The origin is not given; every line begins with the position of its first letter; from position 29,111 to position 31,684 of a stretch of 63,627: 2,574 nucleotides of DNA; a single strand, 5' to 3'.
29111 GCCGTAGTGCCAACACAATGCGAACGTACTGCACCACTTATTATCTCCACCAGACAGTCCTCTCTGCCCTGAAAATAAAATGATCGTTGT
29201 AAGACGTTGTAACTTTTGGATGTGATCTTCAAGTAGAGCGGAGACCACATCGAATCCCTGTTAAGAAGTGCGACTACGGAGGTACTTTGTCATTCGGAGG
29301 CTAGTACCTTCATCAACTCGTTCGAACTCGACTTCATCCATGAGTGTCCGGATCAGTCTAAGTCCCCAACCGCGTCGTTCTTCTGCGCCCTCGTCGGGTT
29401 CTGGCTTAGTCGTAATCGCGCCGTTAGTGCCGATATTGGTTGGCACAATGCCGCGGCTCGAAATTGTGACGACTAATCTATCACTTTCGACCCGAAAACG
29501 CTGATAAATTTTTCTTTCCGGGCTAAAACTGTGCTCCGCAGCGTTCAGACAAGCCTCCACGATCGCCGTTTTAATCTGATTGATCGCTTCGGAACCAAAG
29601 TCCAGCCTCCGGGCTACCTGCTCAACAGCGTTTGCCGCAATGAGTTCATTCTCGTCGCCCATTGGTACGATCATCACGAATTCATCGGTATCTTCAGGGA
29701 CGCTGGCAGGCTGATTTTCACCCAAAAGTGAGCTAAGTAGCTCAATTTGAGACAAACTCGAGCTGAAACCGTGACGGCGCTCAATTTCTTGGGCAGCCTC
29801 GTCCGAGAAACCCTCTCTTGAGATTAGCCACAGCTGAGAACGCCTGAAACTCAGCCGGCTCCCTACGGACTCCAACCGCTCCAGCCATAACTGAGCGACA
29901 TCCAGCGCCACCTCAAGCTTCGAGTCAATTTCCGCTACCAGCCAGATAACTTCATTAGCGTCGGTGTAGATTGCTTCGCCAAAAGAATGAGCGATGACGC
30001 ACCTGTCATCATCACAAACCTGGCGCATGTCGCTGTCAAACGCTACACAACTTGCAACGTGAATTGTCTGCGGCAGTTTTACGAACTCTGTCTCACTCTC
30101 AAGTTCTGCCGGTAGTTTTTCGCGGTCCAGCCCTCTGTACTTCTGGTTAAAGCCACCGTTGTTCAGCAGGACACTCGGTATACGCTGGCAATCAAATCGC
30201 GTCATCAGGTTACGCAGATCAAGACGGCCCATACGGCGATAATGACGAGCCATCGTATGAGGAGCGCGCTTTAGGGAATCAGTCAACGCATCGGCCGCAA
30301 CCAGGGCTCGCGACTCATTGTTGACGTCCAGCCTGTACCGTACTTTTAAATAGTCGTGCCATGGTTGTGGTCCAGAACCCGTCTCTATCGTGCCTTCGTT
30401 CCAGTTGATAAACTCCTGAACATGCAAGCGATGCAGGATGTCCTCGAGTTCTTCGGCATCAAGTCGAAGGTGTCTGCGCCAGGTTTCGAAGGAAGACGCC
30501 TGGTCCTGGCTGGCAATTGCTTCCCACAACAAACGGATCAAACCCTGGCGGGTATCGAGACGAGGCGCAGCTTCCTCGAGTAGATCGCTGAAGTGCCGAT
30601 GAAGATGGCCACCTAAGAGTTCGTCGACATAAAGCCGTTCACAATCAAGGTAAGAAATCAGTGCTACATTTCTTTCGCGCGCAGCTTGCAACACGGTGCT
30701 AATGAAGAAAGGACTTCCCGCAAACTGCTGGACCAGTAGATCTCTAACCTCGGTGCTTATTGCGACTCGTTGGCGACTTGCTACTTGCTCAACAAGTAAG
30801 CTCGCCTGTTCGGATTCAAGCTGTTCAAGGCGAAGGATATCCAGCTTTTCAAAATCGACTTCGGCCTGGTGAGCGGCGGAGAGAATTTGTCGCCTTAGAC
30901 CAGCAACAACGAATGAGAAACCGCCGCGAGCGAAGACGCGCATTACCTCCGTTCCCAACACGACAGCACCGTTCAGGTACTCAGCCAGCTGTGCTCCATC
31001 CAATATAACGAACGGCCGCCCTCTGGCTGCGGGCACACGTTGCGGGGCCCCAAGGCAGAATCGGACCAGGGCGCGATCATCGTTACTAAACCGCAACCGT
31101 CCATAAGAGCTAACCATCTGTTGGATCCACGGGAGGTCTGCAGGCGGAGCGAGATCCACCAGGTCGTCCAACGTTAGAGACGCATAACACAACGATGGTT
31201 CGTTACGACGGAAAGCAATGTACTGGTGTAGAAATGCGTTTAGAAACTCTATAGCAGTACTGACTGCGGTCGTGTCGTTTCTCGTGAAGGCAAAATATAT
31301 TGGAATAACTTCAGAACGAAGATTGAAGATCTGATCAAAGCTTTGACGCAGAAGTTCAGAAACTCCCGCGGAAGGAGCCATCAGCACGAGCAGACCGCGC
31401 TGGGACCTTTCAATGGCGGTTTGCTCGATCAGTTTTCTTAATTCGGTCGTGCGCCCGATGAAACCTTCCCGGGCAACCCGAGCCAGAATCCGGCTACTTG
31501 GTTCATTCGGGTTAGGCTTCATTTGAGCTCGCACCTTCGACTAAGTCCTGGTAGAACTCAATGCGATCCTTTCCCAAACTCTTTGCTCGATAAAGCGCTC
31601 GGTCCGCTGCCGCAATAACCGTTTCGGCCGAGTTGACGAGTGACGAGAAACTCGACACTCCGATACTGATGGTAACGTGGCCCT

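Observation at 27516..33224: Four-gene operon placing a diguanylate cyclase and an HD-GYP phosphodiesterase around a partner-switching pair with no sigma factor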

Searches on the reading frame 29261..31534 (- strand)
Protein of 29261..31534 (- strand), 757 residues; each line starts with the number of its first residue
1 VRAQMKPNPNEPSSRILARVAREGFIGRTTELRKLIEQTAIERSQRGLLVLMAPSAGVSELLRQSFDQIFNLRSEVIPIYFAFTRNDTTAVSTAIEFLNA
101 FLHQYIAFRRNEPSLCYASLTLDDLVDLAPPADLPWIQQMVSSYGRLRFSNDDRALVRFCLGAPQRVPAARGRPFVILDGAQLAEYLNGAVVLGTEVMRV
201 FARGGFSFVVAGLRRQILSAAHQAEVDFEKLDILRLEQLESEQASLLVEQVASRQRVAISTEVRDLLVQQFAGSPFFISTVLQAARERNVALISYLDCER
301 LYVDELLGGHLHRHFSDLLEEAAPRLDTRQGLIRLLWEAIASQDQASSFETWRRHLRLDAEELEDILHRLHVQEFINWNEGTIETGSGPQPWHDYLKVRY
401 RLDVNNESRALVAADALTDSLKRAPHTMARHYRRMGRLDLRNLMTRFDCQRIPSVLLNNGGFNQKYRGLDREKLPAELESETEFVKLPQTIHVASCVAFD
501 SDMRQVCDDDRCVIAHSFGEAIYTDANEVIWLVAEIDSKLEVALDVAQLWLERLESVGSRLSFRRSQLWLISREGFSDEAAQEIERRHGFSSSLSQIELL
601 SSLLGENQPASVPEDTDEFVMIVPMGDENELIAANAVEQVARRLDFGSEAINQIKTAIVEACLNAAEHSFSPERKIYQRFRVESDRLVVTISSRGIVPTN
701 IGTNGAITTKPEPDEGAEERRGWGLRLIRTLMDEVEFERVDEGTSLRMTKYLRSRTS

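Call 3: search_protein_families(library=pfam, proteins=[window:29261-31534:-], max_evalue=0.01)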
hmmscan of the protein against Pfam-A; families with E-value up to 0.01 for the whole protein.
window:29261-31534:- (757 aa): 1 family
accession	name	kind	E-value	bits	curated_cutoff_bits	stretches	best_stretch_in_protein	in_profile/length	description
PF13581.12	HATPase_c_2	-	9.6e-20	71.3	27.4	1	634-750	12-127/127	Histidine kinase-like ATPase domain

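Call 9: find_homologous_proteins(query=window:29261-31534:-)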
Query window:29261-31534:- (757 aa): 1168 proteins with E <= 0.001 among 8000 candidates; the best 120 are listed.
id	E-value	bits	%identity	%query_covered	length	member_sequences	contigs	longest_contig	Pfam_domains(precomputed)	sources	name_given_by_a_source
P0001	0.0e+0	1672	100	99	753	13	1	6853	PF13581.13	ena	-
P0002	0.0e+0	1525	90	99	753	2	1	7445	PF13581.13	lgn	-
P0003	0.0e+0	1476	87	99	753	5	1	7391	PF13581.13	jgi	jgi:serine/threonine-protein kinase RsbW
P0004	0.0e+0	1217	72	99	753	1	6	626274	PF13581.13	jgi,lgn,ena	-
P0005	0.0e+0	1144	68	99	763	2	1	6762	PF13581.13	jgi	jgi:serine/threonine-protein kinase RsbW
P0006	0.0e+0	1140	68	98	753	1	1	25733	PF13581.13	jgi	jgi:serine/threonine-protein kinase RsbW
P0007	0.0e+0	1140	67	99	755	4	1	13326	PF13581.13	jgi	jgi:serine/threonine-protein kinase RsbW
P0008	0.0e+0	1140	67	99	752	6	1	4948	PF13581.13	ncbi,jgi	-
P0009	0.0e+0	1139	67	99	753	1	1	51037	PF13581.13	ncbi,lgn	-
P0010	0.0e+0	1138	67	99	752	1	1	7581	PF13581.13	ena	-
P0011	0.0e+0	1136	67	99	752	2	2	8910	PF13581.13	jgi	jgi:serine/threonine-protein kinase RsbW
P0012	0.0e+0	1134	67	98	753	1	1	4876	PF13581.13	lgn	-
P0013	0.0e+0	1134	68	98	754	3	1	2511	PF13581.13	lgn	-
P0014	0.0e+0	1134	68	98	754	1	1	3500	PF13581.13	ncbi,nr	ncbi:MAG TPA: ATP-binding protein [Pyrinomonadaceae bacterium]|nr:ATP-binding protein [Pyrinomonadac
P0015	0.0e+0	1134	67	99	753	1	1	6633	PF13581.13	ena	-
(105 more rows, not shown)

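Call 11: find_related_loci(query=window:29261-31522:-, collection=genome_contigs, flank=8000)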
Query window:29261-31522:- (753 aa) in genome_contigs; peptide patterns used: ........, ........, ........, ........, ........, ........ (x = any residue, [..] = any of these).
366 stretches matched a pattern; 328 encode a relative of the query (tblastn E <= 1e-3); the best 80 are kept; 80 distinct loci.
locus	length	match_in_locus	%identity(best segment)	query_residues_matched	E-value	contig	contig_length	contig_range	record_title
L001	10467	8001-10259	86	1-753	0e+0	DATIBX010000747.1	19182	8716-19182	MAG TPA_asm: Pyrinomonadaceae bacterium isolate SMAG_U16301 k141_479103, whole genome shotgun sequence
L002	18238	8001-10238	67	2-748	0e+0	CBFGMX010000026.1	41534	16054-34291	MAG TPA_asm: uncultured bacterium isolate SRR29873488_binner23_Refined_1 genome assembly, contig: ERZ27315275.53, whole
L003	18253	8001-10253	66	2-753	0e+0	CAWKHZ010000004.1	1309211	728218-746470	MAG: uncultured Acidobacteriota bacterium isolate MFD02840.bin.1.73 genome assembly, contig: contig_15483, whole genome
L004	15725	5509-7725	68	11-750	0e+0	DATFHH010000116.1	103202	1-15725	MAG TPA_asm: Pyrinomonadaceae bacterium isolate SMAG_U8684 k141_1342091, whole genome shotgun sequence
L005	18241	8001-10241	66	2-749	0e+0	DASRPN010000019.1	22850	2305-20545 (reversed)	MAG TPA_asm: Pyrinomonadaceae bacterium isolate SMAG_U10296 k141_2402185, whole genome shotgun sequence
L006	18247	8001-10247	66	4-753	0e+0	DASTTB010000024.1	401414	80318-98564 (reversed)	MAG TPA_asm: Pyrinomonadaceae bacterium isolate SMAG_U2295 k141_1185919, whole genome shotgun sequence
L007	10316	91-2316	66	11-753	0e+0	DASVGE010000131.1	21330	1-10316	MAG TPA_asm: Pyrinomonadaceae bacterium isolate SMAG_U2107 k141_42792, whole genome shotgun sequence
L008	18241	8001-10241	67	4-751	0e+0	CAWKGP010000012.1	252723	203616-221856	MAG: uncultured Acidobacteriota bacterium isolate MFD09206.bin.2.183 genome assembly, contig: contig_8617, whole genome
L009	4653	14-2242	67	6-749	0e+0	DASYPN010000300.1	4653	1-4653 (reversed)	MAG TPA_asm: Pyrinomonadaceae bacterium isolate SMAG_U4457 k141_3718655, whole genome shotgun sequence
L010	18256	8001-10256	66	2-753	0e+0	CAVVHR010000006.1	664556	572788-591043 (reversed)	MAG: uncultured Acidobacteriota bacterium isolate MFD02840.bin.2.217 genome assembly, contig: contig_23522, whole genome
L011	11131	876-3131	67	1-753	0e+0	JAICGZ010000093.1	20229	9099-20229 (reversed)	MAG: Pyrinomonadaceae bacterium isolate CK_bin.38 k141_3053776_length_20229_cov_20.0257, whole genome shotgun sequence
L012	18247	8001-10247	66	4-753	0e+0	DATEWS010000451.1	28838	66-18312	MAG TPA_asm: Pyrinomonadaceae bacterium isolate SMAG_U8399 k141_1512, whole genome shotgun sequence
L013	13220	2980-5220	66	6-753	0e+0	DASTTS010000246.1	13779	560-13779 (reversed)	MAG TPA_asm: Pyrinomonadaceae bacterium isolate SMAG_U2312 k141_1333094, whole genome shotgun sequence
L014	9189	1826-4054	66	6-749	0e+0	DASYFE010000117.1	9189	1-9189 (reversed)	MAG TPA_asm: Pyrinomonadaceae bacterium isolate SMAG_U5005 k141_1147906, whole genome shotgun sequence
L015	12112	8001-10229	67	6-749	0e+0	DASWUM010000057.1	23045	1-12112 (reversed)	MAG TPA_asm: Pyrinomonadaceae bacterium isolate SMAG_U3603 k141_62225, whole genome shotgun sequence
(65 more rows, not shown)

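Call 15: search_solved_structures(query=window:29261-31522:-, max_evalue=1, show_alignments=3)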
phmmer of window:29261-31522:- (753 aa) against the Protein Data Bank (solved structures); distinct sequences matched with E-value up to 1: 6.
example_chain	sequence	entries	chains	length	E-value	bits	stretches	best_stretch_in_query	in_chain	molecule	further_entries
6m36_A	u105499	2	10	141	2.3e-09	39.3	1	617-749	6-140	Serine-protein kinase RsbW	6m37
1til_A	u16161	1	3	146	1.3e-05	26.9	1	623-748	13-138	Anti-sigma F factor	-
1l0o_A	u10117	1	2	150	1.5e-05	26.7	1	623-748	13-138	Anti-sigma F factor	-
1th8_A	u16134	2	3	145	3.8e-05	25.4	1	623-747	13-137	Anti-sigma F factor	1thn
1tid_A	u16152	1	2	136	7.2e-05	24.4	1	623-744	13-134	Anti-sigma F factor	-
2ibd_A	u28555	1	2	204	0.65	11.4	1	257-368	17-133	Possible transcriptional regulator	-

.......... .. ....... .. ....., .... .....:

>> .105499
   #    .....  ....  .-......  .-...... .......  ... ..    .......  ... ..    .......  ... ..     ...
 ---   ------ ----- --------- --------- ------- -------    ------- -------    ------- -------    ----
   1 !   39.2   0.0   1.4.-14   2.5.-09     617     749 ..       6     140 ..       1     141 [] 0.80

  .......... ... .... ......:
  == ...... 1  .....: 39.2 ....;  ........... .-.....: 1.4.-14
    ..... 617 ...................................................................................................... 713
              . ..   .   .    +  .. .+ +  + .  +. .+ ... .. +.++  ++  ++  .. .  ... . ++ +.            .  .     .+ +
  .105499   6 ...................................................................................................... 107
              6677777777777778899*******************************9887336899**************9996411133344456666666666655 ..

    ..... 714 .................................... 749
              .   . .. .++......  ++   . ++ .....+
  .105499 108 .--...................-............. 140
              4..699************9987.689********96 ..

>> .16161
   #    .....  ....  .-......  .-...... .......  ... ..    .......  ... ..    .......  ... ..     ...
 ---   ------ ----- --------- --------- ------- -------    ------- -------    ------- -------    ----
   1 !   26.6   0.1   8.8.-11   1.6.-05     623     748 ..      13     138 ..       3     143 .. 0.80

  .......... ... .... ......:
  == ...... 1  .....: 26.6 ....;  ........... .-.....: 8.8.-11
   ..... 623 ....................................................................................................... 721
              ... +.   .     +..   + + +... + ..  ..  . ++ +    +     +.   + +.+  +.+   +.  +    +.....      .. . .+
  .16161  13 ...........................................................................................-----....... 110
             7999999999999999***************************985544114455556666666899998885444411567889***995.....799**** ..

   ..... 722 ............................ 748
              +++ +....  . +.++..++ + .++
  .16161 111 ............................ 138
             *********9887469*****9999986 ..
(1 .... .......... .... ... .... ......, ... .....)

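Call 16: search_protein_families(library=ncbifam, proteins=[window:29261-31522:-], max_evalue=0.1)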
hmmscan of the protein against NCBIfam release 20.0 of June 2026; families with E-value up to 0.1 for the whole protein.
window:29261-31522:- (753 aa): 4 families
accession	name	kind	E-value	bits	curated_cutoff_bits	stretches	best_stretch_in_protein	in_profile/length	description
NF003144.0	PRK04069.1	equivalog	3.6e-16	59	145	1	613-750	6-145/161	anti-sigma B factor RsbW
TIGR01924.1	rsbW_low_gc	equivalog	4.4e-15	55.4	155.05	1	613-750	6-145/159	anti-sigma B factor RsbW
TIGR01925.2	spIIAB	equivalog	1.6e-13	50.7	135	1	623-748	11-136/137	anti-sigma F factor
NF041045.1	RsbA_anti_sig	subfamily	4.2e-07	29.5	210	1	628-745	192-301/303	anti-sigma factor RsbA family regulatory protein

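Call 29: search_protein_representatives(protein=window:29660-31522:-)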
Query: 621 residues. Proteins with E-value up to 0.001 (for the whole library): 486; up to 1e-10: 342; up to 1e-30: 173. The best 150 are listed.
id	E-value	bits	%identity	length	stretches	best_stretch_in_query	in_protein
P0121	1.5e-173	594.9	46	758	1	1-621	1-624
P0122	8.6e-161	552.8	43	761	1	3-621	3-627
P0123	1.1e-156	539.3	44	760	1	9-621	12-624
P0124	2.7e-144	498.4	39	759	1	9-620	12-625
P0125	7.9e-139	480.3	39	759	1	9-606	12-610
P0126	9.8e-138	476.7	50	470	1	10-475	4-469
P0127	1.6e-134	466.1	40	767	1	3-619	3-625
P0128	1.8e-133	462.6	43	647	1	102-621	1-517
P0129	6.5e-133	460.8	56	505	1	253-621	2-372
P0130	5.2e-132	457.8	40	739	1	10-621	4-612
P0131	1.0e-125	437.0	38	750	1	11-621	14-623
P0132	2.9e-124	432.2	39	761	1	10-621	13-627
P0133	7.3e-122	424.3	36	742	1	10-621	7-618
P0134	7.8e-122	424.2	35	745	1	9-621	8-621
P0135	1.6e-116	406.6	37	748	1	5-621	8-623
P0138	1.1e-101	357.7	32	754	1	11-621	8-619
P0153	6.3e-89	315.5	30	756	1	7-621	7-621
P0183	7.2e-76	272.4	30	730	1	7-621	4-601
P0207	2.1e-63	231.3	30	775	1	38-620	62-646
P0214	4.3e-59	217.0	28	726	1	10-621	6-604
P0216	8.2e-58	212.8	30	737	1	14-620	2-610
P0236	4.4e-49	184.0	28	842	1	12-604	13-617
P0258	1.2e-39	152.8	24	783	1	22-601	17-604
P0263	2.2e-38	148.7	25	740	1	14-621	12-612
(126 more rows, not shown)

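Call 31: search_protein_families(library=pfam, proteins=[P0121, P0131, P0138, P0153, P0183, P0214, P0236, P0258, P0263, P0207], max_evalue=0.05)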
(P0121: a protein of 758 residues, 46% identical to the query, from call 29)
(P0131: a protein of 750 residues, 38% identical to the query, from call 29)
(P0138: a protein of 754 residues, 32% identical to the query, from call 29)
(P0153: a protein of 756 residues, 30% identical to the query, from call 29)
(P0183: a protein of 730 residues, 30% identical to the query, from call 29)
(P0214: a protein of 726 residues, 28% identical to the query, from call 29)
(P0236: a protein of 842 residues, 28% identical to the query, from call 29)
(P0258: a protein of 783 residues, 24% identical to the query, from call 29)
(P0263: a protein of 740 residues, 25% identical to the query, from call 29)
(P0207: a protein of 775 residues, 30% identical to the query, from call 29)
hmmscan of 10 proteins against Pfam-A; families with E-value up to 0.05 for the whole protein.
P0121 (758 aa): 3 families
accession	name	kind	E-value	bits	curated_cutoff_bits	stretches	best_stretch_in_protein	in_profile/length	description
PF13581.12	HATPase_c_2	-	5.8e-19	68.8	27.4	1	632-753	11-127/127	Histidine kinase-like ATPase domain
PF14516.12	AAA_35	-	0.023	13.9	27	0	242-295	203-256/331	AAA-like domain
PF24883.2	NPHP3_N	-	0.025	15.2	24.8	0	36-109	17-87/164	Nephrocystin 3, N-terminal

P0131 (750 aa): 3 families
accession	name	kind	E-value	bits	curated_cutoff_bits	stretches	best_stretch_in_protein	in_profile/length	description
PF13581.12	HATPase_c_2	-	2.2e-19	70.1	27.4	1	633-744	13-127/127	Histidine kinase-like ATPase domain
PF13191.12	AAA_16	-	0.0019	19.2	32.6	1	24-184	2-145/167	AAA ATPase domain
PF12085.13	DUF3562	-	0.016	15.3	26.3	0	633-652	6-25/60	Protein of unknown function (DUF3562)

P0138 (754 aa): 3 families
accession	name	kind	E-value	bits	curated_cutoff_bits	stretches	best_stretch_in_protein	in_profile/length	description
PF13581.12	HATPase_c_2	-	2.3e-18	66.9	27.4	1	630-736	14-127/127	Histidine kinase-like ATPase domain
PF24883.2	NPHP3_N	-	4.5e-05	24.2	24.8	1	41-110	25-91/164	Nephrocystin 3, N-terminal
PF13191.12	AAA_16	-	0.0011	19.9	32.6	1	17-179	1-145/167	AAA ATPase domain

P0153 (756 aa): 4 families
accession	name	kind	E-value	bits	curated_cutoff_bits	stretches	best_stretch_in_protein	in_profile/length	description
PF13581.12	HATPase_c_2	-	3.4e-20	72.8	27.4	1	629-744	11-127/127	Histidine kinase-like ATPase domain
PF13191.12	AAA_16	-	0.0016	19.4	32.6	1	20-181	1-144/167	AAA ATPase domain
PF02518.31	HATPase_c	-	0.0056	17.5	26.4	1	648-741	4-104/111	Histidine kinase-, DNA gyrase B-, and HSP90-like ATPase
PF21984.2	DnaD_N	-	0.025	15.2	27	0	633-680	38-85/101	DnaD N-terminal domain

P0183 (730 aa): 5 families
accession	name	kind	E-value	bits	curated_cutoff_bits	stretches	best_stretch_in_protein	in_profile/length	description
PF13581.12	HATPase_c_2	-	3.1e-16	60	27.4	1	609-718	11-127/127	Histidine kinase-like ATPase domain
PF13191.12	AAA_16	-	1.6e-05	25.9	32.6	1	18-188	2-158/167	AAA ATPase domain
PF02518.31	HATPase_c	-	7.3e-05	23.6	26.4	1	629-717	5-106/111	Histidine kinase-, DNA gyrase B-, and HSP90-like ATPase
PF24883.2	NPHP3_N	-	0.001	19.7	24.8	1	33-97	17-79/164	Nephrocystin 3, N-terminal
PF06969.22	HemN_C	-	0.032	14.7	24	0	323-363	20-61/67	HemN C-terminal domain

P0214 (726 aa): 2 families
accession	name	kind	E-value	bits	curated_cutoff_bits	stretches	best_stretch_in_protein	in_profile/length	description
PF13581.12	HATPase_c_2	-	1.9e-18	67.1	27.4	1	612-721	11-127/127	Histidine kinase-like ATPase domain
PF02518.31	HATPase_c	-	0.001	19.9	26.4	1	631-720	4-106/111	Histidine kinase-, DNA gyrase B-, and HSP90-like ATPase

P0236 (842 aa): 3 families
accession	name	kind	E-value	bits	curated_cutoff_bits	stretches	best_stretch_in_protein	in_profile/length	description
PF13401.12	AAA_22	-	7.1e-08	33.3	27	1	41-220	4-129/130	AAA domain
PF13191.12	AAA_16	-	6.4e-05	23.9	32.6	1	29-198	11-158/167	AAA ATPase domain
PF13581.12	HATPase_c_2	-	0.0014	19.1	27.4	1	726-827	11-120/127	Histidine kinase-like ATPase domain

P0258 (783 aa): 6 families
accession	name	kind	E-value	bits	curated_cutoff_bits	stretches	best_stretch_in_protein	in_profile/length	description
PF13581.12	HATPase_c_2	-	3e-17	63.3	27.4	1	649-763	11-127/127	Histidine kinase-like ATPase domain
PF01637.24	ATPase_2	-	2.4e-09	37.8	33.2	1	16-277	1-223/225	ATPase domain predominantly from Archaea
PF13173.12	AAA_14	-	5.5e-05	23.6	27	0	149-217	44-104/129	AAA domain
PF13191.12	AAA_16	-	0.0007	20.6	32.6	1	16-182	2-147/167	AAA ATPase domain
PF13401.12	AAA_22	-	0.0011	19.7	27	1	38-180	5-97/130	AAA domain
PF25212.1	HVO_A0114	-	0.039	14.2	27.6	0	345-377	37-69/84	HVO_A0114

P0263 (740 aa): 7 families
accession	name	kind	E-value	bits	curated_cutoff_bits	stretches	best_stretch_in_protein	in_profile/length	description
PF13581.12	HATPase_c_2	-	1.1e-16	61.4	27.4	1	620-734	11-127/127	Histidine kinase-like ATPase domain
PF13401.12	AAA_22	-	1.2e-05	26.1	27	1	40-127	4-66/130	AAA domain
PF02518.31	HATPase_c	-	0.00028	21.7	26.4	1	639-718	4-86/111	Histidine kinase-, DNA gyrase B-, and HSP90-like ATPase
PF01637.24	ATPase_2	-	0.00028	21.2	33.2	1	20-147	2-108/225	ATPase domain predominantly from Archaea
PF13191.12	AAA_16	-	0.00056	20.9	32.6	1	18-179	1-142/167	AAA ATPase domain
PF13238.12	AAA_18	-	0.003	18.5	29.4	1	44-83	1-25/128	AAA domain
PF14501.12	HATPase_c_5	-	0.033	14.6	22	0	651-719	16-82/102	GHKL domain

P0207 (775 aa): 7 families
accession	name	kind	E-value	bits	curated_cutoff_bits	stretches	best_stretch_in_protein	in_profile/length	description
PF13581.12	HATPase_c_2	-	2.2e-21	76.6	27.4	1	655-768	11-127/127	Histidine kinase-like ATPase domain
PF13401.12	AAA_22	-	0.00031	21.5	27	0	67-217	7-101/130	AAA domain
PF02518.31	HATPase_c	-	0.00032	21.6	26.4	1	674-755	4-93/111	Histidine kinase-, DNA gyrase B-, and HSP90-like ATPase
PF20703.3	nSTAND1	-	0.00065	19.9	27.1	1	138-297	76-221/379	Novel STAND NTPase 1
PF13191.12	AAA_16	-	0.0022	19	32.6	1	61-205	21-143/167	AAA ATPase domain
PF06969.22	HemN_C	-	0.012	16.1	24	1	355-409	6-61/67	HemN C-terminal domain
PF22688.2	Hda_lid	-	0.034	14.6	27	0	270-307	6-43/65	Hda, lid domain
